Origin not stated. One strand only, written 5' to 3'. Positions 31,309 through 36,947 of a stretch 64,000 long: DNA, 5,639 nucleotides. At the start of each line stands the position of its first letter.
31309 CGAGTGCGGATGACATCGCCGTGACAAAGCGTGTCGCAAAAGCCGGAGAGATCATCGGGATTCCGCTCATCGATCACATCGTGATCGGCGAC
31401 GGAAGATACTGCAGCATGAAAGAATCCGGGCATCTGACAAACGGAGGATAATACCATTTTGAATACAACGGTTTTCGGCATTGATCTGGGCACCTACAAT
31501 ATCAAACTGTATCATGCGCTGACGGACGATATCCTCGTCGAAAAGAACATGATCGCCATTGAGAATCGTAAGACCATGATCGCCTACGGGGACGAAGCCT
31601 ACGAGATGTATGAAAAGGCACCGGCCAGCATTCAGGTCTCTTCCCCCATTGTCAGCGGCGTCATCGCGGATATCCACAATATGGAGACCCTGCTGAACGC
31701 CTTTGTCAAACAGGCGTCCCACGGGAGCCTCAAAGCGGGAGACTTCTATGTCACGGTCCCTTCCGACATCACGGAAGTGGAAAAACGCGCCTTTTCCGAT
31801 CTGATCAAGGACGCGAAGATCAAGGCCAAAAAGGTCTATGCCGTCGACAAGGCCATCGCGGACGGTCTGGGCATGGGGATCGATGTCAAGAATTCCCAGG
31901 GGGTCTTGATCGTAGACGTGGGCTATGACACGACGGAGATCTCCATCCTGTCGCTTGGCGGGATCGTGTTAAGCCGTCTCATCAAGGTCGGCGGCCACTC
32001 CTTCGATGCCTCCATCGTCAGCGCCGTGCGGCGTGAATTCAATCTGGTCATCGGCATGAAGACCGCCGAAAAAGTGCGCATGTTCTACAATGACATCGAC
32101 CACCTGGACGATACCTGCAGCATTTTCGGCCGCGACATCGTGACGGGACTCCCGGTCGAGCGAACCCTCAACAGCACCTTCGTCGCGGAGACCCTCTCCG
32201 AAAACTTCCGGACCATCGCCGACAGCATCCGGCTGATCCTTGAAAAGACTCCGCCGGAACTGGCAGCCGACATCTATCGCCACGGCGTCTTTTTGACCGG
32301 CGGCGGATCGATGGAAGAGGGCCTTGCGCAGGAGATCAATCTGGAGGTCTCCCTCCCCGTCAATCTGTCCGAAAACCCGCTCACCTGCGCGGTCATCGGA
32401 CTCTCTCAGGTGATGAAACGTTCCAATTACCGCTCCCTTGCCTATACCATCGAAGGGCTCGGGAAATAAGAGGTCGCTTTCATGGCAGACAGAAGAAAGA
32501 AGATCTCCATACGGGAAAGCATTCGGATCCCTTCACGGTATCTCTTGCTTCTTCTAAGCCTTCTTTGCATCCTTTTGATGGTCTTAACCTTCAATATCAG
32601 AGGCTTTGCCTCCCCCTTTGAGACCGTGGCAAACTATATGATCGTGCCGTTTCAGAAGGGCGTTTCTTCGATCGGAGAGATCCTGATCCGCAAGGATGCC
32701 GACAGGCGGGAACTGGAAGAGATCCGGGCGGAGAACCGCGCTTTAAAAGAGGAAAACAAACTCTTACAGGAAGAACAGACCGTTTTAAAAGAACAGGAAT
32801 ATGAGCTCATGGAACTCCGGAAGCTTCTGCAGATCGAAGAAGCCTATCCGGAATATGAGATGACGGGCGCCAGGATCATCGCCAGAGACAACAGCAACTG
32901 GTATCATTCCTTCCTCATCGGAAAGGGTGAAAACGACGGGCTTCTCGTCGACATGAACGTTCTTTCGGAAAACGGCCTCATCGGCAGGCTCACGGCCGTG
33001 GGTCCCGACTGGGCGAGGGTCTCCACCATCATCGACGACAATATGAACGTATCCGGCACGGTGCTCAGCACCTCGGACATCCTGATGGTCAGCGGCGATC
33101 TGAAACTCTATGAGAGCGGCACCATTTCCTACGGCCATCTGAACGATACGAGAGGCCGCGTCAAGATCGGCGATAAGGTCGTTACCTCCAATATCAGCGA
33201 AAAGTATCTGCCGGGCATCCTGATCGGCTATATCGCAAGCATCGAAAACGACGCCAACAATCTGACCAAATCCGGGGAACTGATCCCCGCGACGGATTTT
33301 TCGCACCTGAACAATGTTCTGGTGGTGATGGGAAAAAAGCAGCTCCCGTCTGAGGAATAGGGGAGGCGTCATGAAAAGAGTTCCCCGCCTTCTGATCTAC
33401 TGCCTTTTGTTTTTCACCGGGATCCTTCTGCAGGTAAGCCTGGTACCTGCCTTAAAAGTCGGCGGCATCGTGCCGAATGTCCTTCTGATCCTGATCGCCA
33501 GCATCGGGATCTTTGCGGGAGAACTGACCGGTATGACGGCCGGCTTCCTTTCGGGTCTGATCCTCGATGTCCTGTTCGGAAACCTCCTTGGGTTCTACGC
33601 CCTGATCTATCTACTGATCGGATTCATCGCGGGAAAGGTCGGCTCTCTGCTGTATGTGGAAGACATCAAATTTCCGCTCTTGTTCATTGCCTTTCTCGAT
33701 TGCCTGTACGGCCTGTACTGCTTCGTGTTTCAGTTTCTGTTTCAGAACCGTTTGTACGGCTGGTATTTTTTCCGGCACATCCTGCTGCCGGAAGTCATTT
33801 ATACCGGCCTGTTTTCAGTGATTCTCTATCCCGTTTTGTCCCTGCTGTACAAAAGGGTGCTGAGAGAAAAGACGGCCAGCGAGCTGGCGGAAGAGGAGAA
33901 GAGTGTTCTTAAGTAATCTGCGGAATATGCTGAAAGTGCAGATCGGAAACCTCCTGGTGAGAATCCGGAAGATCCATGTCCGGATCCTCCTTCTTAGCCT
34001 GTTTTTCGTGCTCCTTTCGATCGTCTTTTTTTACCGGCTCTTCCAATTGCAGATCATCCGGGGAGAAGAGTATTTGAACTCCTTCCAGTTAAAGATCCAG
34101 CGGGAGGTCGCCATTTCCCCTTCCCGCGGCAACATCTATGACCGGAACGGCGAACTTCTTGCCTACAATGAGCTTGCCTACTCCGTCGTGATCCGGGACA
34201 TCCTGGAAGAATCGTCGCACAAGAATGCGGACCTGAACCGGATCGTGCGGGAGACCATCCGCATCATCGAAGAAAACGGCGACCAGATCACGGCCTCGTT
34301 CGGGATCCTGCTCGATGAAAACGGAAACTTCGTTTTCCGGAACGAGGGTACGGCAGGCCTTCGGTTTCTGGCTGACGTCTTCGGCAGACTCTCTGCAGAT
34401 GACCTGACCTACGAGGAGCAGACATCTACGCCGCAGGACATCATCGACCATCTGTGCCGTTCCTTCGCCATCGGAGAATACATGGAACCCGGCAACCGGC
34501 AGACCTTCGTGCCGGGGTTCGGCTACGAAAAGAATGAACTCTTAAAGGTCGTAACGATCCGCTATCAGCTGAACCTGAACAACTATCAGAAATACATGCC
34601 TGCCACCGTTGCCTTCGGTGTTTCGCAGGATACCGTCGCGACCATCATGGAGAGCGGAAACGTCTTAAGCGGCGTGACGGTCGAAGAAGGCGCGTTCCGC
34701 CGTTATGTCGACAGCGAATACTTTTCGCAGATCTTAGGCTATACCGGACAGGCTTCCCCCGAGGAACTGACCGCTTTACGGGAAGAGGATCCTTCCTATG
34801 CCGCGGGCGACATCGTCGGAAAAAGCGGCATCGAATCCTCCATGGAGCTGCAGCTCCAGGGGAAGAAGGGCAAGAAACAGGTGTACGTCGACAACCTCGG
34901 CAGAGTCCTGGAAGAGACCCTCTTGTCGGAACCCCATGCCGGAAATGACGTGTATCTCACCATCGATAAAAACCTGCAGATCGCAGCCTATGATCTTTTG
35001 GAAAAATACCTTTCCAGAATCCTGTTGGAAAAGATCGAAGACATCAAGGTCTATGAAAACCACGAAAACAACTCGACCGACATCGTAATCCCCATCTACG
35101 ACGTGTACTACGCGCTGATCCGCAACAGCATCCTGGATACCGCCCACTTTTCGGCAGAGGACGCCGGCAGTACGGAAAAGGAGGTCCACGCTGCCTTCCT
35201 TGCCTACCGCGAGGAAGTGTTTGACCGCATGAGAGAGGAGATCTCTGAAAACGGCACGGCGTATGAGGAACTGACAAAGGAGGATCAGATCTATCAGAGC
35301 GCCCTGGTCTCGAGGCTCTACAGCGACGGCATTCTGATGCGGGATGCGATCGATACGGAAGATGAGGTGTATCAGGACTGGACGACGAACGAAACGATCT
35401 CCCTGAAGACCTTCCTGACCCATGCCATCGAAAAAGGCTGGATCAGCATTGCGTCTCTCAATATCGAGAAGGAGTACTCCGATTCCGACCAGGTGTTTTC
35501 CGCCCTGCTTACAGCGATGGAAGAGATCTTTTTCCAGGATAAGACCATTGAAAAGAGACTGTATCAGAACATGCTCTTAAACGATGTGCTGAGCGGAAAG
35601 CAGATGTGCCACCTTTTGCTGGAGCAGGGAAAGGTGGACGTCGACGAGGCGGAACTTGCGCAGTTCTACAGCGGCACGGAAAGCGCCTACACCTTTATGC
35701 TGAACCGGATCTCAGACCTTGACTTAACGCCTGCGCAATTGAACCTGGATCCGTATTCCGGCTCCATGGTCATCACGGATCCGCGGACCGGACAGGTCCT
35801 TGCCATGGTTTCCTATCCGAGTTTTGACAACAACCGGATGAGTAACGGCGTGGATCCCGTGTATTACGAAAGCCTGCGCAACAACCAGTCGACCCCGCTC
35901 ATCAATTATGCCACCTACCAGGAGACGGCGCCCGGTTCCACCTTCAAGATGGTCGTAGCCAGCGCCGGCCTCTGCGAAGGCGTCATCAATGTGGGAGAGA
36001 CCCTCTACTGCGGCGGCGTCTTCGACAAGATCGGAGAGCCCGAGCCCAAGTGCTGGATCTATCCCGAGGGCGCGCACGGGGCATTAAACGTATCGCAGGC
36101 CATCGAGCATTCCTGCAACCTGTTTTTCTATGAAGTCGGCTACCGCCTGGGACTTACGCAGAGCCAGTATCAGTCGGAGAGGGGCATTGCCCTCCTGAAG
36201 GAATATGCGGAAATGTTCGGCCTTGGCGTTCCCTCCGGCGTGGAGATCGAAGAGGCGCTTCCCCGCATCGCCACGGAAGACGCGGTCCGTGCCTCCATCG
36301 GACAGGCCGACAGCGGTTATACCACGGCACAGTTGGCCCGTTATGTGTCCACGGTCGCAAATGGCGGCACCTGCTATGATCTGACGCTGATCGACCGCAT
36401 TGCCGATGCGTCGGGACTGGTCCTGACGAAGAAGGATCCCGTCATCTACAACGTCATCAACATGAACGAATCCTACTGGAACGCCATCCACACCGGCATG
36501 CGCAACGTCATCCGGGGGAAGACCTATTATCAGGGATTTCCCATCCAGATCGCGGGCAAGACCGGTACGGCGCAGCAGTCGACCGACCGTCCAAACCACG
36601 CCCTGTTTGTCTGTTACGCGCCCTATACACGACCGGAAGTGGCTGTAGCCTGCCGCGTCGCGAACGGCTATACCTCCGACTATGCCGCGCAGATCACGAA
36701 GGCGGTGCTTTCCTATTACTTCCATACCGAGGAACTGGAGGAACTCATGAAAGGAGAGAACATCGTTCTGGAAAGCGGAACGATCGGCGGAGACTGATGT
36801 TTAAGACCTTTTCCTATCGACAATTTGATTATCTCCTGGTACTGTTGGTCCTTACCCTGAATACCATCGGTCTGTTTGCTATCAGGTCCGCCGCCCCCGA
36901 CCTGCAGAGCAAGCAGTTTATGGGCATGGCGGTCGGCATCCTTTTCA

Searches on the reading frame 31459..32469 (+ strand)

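Call 36: search_protein_families(library=pfam, proteins=[window:31459-32469:+], max_evalue=0.00001)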
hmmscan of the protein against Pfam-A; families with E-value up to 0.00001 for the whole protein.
window:31459-32469:+ (336 aa): 4 families
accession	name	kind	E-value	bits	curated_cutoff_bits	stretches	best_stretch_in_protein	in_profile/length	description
PF06723.19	MreB_Mbl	-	1.3e-85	287.5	27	1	5-322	3-322/327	MreB/Mbl protein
PF00012.26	HSP70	-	9.4e-07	27.9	20.6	1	95-204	135-248/599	Hsp70 protein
PF00022.25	Actin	-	1.2e-06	27.8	27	0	41-192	46-189/410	Actin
PF11104.14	PilM_2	-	3.4e-06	26.7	27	0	114-188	143-221/340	Type IV pilus assembly protein PilM;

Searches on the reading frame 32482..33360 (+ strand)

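Call 36: search_protein_families(library=pfam, proteins=[window:32482-33360:+], max_evalue=0.00001)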
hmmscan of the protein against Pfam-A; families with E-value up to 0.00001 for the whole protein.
window:32482-33360:+ (292 aa): 1 family
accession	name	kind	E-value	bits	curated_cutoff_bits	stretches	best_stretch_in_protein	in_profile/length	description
PF04085.20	MreC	-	2.7e-40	138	28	1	132-282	1-146/147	Rod shape-determining protein MreC, barrel core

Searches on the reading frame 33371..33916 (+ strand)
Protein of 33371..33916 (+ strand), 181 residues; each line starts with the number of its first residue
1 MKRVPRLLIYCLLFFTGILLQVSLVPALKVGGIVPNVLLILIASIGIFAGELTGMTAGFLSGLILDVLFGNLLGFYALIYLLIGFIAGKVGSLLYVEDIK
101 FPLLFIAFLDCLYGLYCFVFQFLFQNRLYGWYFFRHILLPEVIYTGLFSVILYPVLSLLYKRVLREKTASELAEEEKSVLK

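Call 36: search_protein_families(library=pfam, proteins=[window:33371-33916:+], max_evalue=0.00001)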
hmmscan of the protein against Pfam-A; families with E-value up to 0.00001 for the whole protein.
window:33371-33916:+ (181 aa): 1 family
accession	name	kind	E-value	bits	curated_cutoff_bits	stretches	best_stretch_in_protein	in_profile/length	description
PF04093.17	MreD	-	4.8e-18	66.2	24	1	1-162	1-157/158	rod shape-determining protein MreD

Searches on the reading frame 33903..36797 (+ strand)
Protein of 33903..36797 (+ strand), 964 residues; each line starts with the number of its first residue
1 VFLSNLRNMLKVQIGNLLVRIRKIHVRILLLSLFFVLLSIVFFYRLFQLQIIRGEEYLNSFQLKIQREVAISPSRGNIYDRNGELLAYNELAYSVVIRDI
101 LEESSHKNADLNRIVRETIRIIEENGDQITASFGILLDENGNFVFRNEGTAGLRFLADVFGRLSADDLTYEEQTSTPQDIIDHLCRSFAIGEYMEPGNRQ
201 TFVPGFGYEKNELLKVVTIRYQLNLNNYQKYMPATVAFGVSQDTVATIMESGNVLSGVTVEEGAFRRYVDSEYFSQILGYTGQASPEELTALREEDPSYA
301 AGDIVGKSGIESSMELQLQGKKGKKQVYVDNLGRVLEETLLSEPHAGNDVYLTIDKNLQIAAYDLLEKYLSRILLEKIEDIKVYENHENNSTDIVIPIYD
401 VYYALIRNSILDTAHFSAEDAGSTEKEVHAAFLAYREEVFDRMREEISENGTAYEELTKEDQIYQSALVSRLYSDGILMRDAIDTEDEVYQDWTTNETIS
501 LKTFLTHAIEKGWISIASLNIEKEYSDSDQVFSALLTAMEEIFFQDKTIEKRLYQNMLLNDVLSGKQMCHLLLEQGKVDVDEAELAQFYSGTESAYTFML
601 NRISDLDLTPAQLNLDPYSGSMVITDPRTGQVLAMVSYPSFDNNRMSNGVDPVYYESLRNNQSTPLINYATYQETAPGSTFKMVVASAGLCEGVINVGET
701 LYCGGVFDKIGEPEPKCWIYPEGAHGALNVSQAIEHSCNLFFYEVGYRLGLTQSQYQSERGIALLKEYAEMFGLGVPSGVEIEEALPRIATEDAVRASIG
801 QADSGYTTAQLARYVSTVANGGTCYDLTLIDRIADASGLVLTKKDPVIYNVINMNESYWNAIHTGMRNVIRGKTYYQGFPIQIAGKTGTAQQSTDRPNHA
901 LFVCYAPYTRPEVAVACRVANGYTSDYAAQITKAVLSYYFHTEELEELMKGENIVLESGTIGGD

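Call 36: search_protein_families(library=pfam, proteins=[window:33903-36797:+], max_evalue=0.00001)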
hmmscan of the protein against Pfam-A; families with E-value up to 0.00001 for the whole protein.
window:33903-36797:+ (964 aa): 2 families
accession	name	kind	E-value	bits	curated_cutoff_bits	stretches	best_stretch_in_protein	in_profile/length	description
PF00905.27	Transpeptidase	-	3.7e-49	168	22.1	1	620-936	1-298/299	Penicillin binding protein transpeptidase domain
PF03717.20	PBP_dimer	-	1.9e-40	139.7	24.4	1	71-339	2-179/180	Penicillin-binding Protein dimerisation domain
